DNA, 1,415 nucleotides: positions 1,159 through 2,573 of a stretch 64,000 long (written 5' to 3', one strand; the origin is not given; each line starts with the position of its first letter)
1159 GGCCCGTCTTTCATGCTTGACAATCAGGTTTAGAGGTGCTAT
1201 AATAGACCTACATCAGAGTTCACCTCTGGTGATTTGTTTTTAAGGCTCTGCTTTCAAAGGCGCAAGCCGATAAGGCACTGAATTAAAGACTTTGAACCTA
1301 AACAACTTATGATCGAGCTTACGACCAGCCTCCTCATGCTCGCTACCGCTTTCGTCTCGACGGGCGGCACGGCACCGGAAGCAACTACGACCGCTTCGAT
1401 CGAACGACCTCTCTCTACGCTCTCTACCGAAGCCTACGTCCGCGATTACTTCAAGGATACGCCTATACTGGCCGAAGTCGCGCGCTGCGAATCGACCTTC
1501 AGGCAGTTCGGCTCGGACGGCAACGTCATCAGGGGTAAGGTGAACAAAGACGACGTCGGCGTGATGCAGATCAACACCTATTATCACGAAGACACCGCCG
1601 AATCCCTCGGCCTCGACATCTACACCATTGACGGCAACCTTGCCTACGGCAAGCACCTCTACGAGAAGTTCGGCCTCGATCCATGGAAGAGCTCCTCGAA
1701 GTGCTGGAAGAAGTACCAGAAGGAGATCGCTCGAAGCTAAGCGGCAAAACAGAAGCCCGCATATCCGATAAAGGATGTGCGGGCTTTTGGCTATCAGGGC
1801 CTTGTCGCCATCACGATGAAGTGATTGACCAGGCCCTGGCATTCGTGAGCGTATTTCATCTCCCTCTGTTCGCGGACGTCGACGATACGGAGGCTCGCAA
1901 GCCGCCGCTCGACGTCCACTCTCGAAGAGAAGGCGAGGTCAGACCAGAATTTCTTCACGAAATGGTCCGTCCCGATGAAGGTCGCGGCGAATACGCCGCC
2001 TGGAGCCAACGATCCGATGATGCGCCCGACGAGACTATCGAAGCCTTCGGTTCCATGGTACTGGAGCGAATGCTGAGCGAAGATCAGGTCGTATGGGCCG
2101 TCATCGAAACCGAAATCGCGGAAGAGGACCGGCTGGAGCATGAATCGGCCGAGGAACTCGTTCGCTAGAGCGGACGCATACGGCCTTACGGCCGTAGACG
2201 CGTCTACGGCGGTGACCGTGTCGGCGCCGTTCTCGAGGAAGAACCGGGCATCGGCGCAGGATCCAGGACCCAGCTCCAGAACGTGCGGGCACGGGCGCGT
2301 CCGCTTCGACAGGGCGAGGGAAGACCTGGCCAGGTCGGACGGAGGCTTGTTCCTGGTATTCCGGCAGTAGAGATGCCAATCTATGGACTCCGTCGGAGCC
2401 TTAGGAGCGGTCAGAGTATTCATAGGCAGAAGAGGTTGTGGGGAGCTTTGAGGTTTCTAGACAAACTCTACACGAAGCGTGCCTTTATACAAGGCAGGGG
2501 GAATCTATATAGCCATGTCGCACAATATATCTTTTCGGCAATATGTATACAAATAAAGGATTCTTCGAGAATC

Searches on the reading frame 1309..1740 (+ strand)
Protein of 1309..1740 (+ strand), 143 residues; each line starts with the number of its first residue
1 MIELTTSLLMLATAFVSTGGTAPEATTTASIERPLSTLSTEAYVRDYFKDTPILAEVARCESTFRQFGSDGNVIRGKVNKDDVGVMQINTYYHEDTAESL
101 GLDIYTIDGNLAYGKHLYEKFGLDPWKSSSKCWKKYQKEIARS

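Call 3: search_protein_families(library=pfam, proteins=[window:1309-1740:+], max_evalue=1)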
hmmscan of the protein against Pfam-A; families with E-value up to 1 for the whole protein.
window:1309-1740:+ (143 aa): 2 families
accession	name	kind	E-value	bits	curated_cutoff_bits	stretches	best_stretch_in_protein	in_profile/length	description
PF03370.18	CBM_21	-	0.05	14.3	28.9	1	110-141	29-60/113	Carbohydrate/starch-binding module (family 21)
PF01464.25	SLT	-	0.094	12.7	21.3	1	50-105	13-60/117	Transglycosylase SLT domain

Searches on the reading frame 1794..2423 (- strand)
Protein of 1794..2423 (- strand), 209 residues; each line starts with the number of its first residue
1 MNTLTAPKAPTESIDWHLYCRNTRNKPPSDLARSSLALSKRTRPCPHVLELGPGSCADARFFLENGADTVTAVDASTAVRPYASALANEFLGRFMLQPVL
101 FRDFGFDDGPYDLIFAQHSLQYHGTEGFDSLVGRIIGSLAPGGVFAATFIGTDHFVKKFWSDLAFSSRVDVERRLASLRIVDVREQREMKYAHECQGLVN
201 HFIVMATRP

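Call 3: search_protein_families(library=pfam, proteins=[window:1794-2423:-], max_evalue=1)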
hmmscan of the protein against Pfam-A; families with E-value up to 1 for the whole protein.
window:1794-2423:- (209 aa): 5 families
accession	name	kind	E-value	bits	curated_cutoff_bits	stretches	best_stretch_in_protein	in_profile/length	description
PF13649.12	Methyltransf_25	-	2.9e-08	34.7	27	1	48-143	1-97/97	Methyltransferase domain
PF08241.18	Methyltransf_11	-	1.7e-06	29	21.2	1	49-146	1-94/95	Methyltransferase domain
PF08242.18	Methyltransf_12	-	3.7e-05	24.8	30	1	49-145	1-98/98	Methyltransferase domain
PF13489.12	Methyltransf_23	-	0.00038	20.7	27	1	31-150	9-119/164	Methyltransferase domain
PF21448.3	DNMK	-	0.3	11.1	27.1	1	150-201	141-193/232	Deoxynucleotide monophosphate kinase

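Call 6: search_protein_families(library=ncbifam, proteins=[window:1794-2423:-], max_evalue=10)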
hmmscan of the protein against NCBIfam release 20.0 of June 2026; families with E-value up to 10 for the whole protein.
window:1794-2423:- (209 aa): 3 families
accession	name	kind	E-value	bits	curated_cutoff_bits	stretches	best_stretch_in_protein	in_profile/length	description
NF045649.1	2X_seleno_MduS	exception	0.003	16.6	380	1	27-81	25-78/338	methyltransferase domain-containing selenoprotein MduS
NF007610.0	PRK10258.1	equivalog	0.1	11.9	342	1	40-150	38-141/251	malonyl-ACP O-methyltransferase BioC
NF043040.1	corrin_prot_MT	hypoth_equivalog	0.17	11.3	180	1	41-83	37-79/216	corrinoid protein-associated methyltransferase CpaM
